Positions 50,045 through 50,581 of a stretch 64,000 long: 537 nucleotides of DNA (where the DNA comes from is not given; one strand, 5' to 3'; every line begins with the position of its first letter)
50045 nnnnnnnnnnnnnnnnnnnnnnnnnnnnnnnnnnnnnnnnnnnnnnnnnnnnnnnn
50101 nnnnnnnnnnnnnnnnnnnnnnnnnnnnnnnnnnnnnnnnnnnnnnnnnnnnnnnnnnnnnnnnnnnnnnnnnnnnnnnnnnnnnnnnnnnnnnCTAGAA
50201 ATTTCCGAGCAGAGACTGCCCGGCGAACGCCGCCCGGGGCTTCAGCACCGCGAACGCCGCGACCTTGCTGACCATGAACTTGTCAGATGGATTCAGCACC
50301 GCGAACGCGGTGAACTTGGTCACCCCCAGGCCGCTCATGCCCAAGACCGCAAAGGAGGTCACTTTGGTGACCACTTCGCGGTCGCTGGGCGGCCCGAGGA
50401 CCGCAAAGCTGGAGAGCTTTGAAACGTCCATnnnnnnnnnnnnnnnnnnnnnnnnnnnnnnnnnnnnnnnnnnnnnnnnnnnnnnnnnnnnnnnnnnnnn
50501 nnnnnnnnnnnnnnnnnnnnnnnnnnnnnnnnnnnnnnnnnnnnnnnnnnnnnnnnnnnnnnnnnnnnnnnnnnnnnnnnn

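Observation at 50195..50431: Novel 13-14-aa repeat module (V-S/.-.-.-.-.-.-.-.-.) present as a stand-alone 78-aa protein and as the N-terminus of the gpL-like tail protein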

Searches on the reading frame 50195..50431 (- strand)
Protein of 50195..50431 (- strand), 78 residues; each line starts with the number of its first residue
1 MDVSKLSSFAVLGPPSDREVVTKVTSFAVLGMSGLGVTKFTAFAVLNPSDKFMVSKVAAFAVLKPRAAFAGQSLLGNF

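Call 3: search_protein_families(library=pfam, proteins=[window:50195-50431:-], max_evalue=1)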
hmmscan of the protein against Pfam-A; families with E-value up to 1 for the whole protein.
window:50195-50431:- (78 aa): 0 families

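Call 4: search_protein_families(library=phrogs, proteins=[window:50195-50431:-], max_evalue=0.1)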
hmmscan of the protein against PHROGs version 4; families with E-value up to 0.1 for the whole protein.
window:50195-50431:- (78 aa): 0 families

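Call 6: search_dna_similar(query=window:50195-50431:-, collection=phages, mode=protein, max_evalue=10, max_rows=40)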
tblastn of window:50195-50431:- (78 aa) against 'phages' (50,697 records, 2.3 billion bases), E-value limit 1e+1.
Records with a match: 6; places in all: 8; records where one place covers at least 80% of the query: 4.
Best place of each record, by identity: <60% 6.
By first word of the organism name: Brevundimonas 4; Vibrio 2.
By host as written in the record: Brevundimonas pondensis LVF1 2; Vibrio harveyi 1; Vibrio parahaemolyticus 1; Brevundimonas subvibrioides ATCC 15264 1; Brevundimonas goettingensis LVF2 1.
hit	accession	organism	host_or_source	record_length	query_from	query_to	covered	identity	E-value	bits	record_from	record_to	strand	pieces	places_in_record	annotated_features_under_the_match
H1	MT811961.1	Vibrio phage vB_pir03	Vibrio harveyi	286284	1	70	90%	35.2%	2e-1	35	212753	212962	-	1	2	hypothetical protein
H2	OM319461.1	Vibrio phage C-ZP2022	Vibrio parahaemolyticus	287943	1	70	90%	33.8%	7e-1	33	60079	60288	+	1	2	hypothetical protein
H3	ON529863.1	Brevundimonas phage vB_BpoS-Polewnik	Brevundimonas pondensis LVF1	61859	1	64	82%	32.4%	7e-1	33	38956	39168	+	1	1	hypothetical protein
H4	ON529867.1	Brevundimonas phage vB_BpoS-Strzyga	Brevundimonas pondensis LVF1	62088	2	64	81%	32.9%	5e-1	33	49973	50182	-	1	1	hypothetical protein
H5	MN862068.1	Brevundimonas phage vB_BsubS-Delta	Brevundimonas subvibrioides ATCC 15264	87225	14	65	67%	33.9%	3e+0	31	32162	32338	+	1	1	minor tail protein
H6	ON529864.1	Brevundimonas phage vB_BgoS-Fanboy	Brevundimonas goettingensis LVF2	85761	14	65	67%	32.2%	6e+0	30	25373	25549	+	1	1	putative lectin-like domain protein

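Call 8: find_homologous_proteins(query=window:50195-50431:-, max_evalue=0.01)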
Query window:50195-50431:-: 3 candidates shared short words with the query, none scored E <= 0.01.

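Call 10: find_encoding_contigs(protein=window:50195-50431:-, flank=3000, max_places=5)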
Protein window:50195-50431:- (78 aa): no gene with exactly this product is on record in the collection.

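Call 20: get_annotated_region(hit=H3, flank=4000)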
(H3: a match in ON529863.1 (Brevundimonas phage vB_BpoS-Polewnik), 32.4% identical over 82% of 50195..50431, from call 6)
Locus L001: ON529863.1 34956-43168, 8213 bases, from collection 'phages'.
description: Brevundimonas phage vB_BpoS-Polewnik, complete genome.
organism: Brevundimonas phage vB_BpoS-Polewnik (NCBI taxid 2948606)
taxonomy: Viruses; Duplodnaviria; Heunggongvirae; Uroviricota; Caudoviricetes
host: Brevundimonas pondensis LVF1; source: sewage; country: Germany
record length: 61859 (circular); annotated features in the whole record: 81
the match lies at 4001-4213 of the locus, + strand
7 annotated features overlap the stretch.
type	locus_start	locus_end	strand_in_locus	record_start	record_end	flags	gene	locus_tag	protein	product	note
CDS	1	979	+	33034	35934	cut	-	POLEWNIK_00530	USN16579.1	prophage tail length tape measure protein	-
CDS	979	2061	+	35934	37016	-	-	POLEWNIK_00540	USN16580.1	hypothetical protein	-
CDS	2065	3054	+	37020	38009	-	-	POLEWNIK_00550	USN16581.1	hypothetical protein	-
CDS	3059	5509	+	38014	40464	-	-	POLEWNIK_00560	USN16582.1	hypothetical protein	-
CDS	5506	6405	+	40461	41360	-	-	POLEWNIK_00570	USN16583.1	hypothetical protein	-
CDS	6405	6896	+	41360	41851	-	-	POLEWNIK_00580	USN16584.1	endopeptidase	-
CDS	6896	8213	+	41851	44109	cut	-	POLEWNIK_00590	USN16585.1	tip attachment protein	-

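Call 21: get_annotated_region(hit=H5, flank=3000)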
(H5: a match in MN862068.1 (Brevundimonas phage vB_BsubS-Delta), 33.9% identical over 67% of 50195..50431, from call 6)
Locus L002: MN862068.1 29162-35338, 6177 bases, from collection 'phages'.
description: Brevundimonas phage vB_BsubS-Delta, complete genome.
organism: Brevundimonas phage vB_BsubS-Delta (NCBI taxid 2696338)
taxonomy: Viruses; Duplodnaviria; Heunggongvirae; Uroviricota; Caudoviricetes
host: Brevundimonas subvibrioides ATCC 15264; source: pond water; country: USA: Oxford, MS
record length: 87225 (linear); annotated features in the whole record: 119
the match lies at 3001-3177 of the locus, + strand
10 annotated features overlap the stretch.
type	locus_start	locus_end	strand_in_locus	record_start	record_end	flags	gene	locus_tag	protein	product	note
CDS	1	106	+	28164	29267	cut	-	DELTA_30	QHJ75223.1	minor tail protein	-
CDS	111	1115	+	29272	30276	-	-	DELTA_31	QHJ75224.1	hypothetical protein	-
CDS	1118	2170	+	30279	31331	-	-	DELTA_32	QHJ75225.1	hypothetical protein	-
CDS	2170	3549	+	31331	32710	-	-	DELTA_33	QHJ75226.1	minor tail protein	-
CDS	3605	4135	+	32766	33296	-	-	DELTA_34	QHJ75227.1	membrane protein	-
CDS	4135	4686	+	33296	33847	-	-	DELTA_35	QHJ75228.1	membrane protein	-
CDS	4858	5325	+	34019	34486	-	-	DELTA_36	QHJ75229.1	membrane protein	-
CDS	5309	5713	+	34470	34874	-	-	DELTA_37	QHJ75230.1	membrane protein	-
CDS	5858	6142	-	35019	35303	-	-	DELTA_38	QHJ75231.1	hypothetical protein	-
CDS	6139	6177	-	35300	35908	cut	-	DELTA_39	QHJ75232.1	hydrolase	-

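Call 24: search_protein_representatives(alignment_id=A2)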
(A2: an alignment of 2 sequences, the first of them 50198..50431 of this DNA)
Query: 2 sequences, 89 profile positions. Proteins with E-value up to 0.001 (for the whole library): 64; up to 1e-10: 4; up to 1e-30: 1. The best 64 are listed.
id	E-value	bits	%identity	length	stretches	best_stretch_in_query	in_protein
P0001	4.4e-39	148.7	-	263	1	3-79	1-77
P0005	3.2e-14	69.0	-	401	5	6-69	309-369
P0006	1.5e-13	66.9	-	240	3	1-68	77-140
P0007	7.0e-11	58.3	-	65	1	1-54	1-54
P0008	2.2e-10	56.7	-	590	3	5-77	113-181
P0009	2.4e-10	56.5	-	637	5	5-78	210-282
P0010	2.4e-10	56.5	-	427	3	3-67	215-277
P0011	3.0e-10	56.3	-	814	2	4-79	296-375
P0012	4.8e-10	55.6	-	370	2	6-70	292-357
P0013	1.4e-09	54.1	-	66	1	1-54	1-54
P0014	5.8e-09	52.1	-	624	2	3-69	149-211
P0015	8.7e-09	51.6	-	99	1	1-78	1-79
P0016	1.6e-08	50.8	-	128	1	4-68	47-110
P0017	2.4e-08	50.2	-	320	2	4-68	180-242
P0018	2.4e-08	50.2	-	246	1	5-82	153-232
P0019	2.8e-08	49.9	-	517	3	3-77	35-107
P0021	4.6e-08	49.2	-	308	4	3-76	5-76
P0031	8.1e-07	45.2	-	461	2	1-67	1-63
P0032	8.9e-07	45.1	-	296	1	5-72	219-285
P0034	1.4e-06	44.5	-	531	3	1-78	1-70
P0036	2.7e-06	43.6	-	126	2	3-70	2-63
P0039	4.1e-06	43.0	-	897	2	3-54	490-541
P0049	5.3e-05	39.4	-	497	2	1-68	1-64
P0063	4.6e-04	36.4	-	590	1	4-70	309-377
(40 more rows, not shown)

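Call 28: search_protein_families(library=pfam, proteins=[P0005, P0006, P0009, P0010, P0011, P0012, P0014, P0017, P0018, P0021], max_evalue=0.01)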
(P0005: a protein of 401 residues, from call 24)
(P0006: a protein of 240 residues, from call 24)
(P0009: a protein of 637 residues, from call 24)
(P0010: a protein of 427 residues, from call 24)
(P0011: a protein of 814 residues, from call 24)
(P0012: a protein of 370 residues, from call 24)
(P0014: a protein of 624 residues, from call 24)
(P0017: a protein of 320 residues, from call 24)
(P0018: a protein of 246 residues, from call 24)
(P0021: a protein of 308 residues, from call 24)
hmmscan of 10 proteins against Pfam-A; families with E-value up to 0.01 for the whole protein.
P0005 (401 aa): 0 families

P0006 (240 aa): 0 families

P0009 (637 aa): 1 family
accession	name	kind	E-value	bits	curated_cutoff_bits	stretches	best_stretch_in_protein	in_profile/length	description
PF01493.24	GXGXG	-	0.0056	16.7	32.5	0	90-150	106-168/190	GXGXG motif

P0010 (427 aa): 0 families

P0011 (814 aa): 2 families
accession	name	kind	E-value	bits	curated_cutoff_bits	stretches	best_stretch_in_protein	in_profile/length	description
PF09343.15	DUF2460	-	1.6e-29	103.3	30.4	2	542-647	5-114/205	Conserved hypothetical protein 2217 (DUF2460)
PF12810.13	ALK_LTK_GRD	-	1.4e-12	48.6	24.5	1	21-223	8-203/243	ALK/LTK, Glycine-rich domain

P0012 (370 aa): 0 families

P0014 (624 aa): 1 family
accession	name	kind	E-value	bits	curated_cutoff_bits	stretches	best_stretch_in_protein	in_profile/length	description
PF09343.15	DUF2460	-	3.4e-36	125.1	30.4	2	345-536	8-199/205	Conserved hypothetical protein 2217 (DUF2460)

P0017 (320 aa): 3 families
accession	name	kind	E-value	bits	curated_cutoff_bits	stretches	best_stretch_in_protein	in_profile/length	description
PF22633.2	F5_F8_type_C_2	-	8e-10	39.7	27.8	1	93-175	3-81/91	NedA-like, galactose-binding domain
PF00754.31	F5_F8_type_C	-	3e-08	34.3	28.2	1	78-159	3-82/127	F5/8 type C domain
PF01833.30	TIG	-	0.00025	21.4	20.9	1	266-305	4-45/84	IPT/TIG domain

P0018 (246 aa): 2 families
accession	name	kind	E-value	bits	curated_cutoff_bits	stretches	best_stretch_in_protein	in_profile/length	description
PF00754.31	F5_F8_type_C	-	9.2e-12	45.6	28.2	1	42-122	1-82/127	F5/8 type C domain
PF22633.2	F5_F8_type_C_2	-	3.3e-07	31.3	27.8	1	56-128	1-72/91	NedA-like, galactose-binding domain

P0021 (308 aa): 0 families

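Call 35: find_homologous_proteins(query=A4, max_evalue=0.001)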
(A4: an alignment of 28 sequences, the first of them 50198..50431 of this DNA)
Query A4 (28 sequences) (78 aa, profile of the alignment): 42 proteins with E <= 0.001 among 1549 candidates.
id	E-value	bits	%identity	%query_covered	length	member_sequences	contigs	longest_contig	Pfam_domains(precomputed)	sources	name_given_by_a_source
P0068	8.0e-21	91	23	95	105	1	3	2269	-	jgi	jgi:transcription elongation GreA/GreB family factor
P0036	1.4e-19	87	39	81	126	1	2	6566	-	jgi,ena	jgi:hypothetical protein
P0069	2.0e-19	87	26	79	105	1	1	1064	-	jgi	jgi:hypothetical protein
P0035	2.3e-18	84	35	82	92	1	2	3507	-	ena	-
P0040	1.3e-17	81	26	85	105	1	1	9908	-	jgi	jgi:hypothetical protein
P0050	1.0e-16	78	29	79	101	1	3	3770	-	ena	-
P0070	9.9e-16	75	39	85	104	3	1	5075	-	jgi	jgi:hypothetical protein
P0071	1.1e-15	75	36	81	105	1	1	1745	-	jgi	jgi:hypothetical protein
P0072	2.6e-15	74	36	85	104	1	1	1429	-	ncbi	-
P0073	3.9e-15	73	22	82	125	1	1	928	-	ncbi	-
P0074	6.4e-15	73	30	88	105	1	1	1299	-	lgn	-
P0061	1.8e-14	71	34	79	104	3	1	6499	-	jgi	jgi:hypothetical protein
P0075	2.0e-14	71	34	79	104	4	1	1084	-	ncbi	-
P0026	2.3e-14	71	44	87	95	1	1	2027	-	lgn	-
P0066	4.9e-14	70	37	72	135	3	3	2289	-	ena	-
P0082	1.7e-11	62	43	58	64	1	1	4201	-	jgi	jgi:hypothetical protein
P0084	3.5e-11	61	41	60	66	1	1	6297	-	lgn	-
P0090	3.4e-9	54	25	83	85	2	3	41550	-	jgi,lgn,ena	-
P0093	2.3e-7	48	34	60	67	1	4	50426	-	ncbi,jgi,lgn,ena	jgi:hypothetical protein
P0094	3.6e-7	48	36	63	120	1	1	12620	-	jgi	jgi:hypothetical protein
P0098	2.7e-5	42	35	73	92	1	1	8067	-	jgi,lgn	jgi:hypothetical protein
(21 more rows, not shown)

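Call 37: find_encoding_contigs(protein=P0093, flank=8000, max_places=3)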
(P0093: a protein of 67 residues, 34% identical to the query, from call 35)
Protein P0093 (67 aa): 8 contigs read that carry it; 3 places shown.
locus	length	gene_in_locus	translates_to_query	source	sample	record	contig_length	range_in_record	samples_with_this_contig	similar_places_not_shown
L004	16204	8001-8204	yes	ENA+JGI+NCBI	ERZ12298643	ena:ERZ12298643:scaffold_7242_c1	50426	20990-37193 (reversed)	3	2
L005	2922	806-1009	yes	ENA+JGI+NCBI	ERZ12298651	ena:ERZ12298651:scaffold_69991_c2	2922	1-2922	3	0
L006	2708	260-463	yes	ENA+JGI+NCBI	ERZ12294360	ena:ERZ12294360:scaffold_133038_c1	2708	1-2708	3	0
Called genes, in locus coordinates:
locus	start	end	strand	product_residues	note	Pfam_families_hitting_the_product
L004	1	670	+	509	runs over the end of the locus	PF09931:Phage_phiJL001_Gp84_N, PF09356:Phage_BR0599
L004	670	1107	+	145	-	PF00877:NLPC_P60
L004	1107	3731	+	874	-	PF13550:Phage-tail_3, PF23666:Rcc01698_C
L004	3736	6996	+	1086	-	PF10983:DUF2793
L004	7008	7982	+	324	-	-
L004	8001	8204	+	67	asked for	-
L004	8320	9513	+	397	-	PF11860:Muramidase, PF01471:PG_binding_1 (weak)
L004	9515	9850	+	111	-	-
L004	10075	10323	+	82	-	-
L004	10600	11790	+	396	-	PF00004:AAA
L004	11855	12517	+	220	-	-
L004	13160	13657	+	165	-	-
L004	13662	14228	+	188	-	-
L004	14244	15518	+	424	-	PF13481:AAA_25 (weak), PF03796:DnaB_C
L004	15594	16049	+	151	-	-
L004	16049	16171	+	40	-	-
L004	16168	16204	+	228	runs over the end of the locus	-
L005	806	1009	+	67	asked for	-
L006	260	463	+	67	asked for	-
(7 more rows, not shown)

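Call 39: find_encoding_contigs(protein=P0090, flank=8000, max_places=2)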
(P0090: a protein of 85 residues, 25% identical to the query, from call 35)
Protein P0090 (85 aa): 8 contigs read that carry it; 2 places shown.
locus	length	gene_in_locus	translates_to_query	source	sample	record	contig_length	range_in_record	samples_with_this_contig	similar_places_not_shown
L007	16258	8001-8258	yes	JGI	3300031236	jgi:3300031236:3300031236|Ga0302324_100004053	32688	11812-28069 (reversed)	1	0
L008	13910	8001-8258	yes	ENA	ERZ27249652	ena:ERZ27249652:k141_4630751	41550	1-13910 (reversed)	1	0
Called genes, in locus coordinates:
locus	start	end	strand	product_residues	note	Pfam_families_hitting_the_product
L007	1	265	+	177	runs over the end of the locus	PF08327:AHSA1, PF10604:Polyketide_cyc2 (weak)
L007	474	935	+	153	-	PF08818:DUF1801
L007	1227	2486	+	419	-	-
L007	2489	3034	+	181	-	-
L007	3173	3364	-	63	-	-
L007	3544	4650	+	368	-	PF10134:RPA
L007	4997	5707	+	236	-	PF01656:CbiA, PF07015:VirC1, PF09140:MipZ (faint), PF13614:AAA_31 (faint)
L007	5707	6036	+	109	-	-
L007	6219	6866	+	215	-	-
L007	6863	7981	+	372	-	-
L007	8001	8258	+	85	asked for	-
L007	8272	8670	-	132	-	PF08401:ArdcN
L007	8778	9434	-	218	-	PF01555:N6_N4_Mtase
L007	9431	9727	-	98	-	PF27050:Phage_P22_Y8K6 (weak)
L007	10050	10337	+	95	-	-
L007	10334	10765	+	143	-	PF01850:PIN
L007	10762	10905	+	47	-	-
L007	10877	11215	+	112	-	PF13744:HTH_37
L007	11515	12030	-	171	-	-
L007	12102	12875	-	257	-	-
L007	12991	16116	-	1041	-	PF00270:DEAD, PF04851:ResIII, PF00271:Helicase_C (weak)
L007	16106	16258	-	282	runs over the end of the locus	PF08878:HamA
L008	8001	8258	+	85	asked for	-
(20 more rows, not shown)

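Call 41: find_encoding_contigs(protein=P0084, flank=6000, max_places=2)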
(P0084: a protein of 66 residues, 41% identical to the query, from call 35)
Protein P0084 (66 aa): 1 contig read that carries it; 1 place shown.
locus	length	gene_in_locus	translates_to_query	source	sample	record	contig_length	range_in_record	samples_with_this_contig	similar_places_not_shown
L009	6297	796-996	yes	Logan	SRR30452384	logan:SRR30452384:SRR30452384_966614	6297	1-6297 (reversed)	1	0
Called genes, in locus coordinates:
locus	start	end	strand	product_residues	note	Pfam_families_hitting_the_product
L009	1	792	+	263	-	?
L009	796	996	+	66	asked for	-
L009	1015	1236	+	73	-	-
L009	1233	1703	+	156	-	-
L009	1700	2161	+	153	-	PF00959:Phage_lysozyme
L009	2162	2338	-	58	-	-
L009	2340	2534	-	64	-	-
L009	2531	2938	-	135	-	-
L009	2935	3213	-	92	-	-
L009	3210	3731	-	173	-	PF13392:HNH_3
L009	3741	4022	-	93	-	-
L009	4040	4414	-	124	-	PF00816:Histone_HNS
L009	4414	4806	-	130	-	-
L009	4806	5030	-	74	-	-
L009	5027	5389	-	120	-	-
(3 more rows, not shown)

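Call 42: find_encoding_contigs(protein=P0094, flank=8000, max_places=2)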
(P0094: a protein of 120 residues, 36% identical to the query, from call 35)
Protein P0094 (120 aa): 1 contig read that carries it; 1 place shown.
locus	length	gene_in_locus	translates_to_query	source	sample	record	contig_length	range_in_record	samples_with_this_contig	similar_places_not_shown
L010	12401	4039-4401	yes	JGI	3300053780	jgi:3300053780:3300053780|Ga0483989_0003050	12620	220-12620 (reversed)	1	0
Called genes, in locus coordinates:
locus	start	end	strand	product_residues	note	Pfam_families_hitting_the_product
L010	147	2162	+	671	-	-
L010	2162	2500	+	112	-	-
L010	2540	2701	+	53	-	-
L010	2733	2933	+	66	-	-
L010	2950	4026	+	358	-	-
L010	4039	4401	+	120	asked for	-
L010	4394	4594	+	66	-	-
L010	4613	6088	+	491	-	-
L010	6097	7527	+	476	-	-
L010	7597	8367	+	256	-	-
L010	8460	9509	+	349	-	-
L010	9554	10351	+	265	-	PF11860:Muramidase, PF01471:PG_binding_1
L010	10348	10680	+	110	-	-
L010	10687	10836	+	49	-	-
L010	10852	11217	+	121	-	-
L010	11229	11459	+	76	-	-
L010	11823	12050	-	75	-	-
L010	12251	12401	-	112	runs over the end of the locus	PF00586:AIRS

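Call 52: search_solved_structures(query=A4, max_evalue=5)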
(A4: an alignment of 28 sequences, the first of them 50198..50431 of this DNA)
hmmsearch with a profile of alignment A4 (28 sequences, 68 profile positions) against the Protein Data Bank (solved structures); distinct sequences matched with E-value up to 5: 0.

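Call 62: predict_structure(alignment_id=A6)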
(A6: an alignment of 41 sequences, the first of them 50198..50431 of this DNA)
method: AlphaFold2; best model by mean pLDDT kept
length: 78 residues; sequences in the alignment: 41
mean_pLDDT: 63.6   pTM: 0.39
mean pLDDT of the five models: 63.6, 54.7, 50.4, 49.5, 42.0
residues with pLDDT >= 90: 0; 70-90: 16; 50-70: 53; < 50: 9
segments of 3 or more residues with pLDDT < 50: 69-71, 73-78
pLDDT, mean of each block of 10 residues (from residue 1): 71 65 71 63 64 64 59 47
secondary structure, 60 per line:
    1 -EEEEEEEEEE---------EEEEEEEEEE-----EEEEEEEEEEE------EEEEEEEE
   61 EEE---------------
elements in order: E2-11 E21-30 E36-46 E53-63
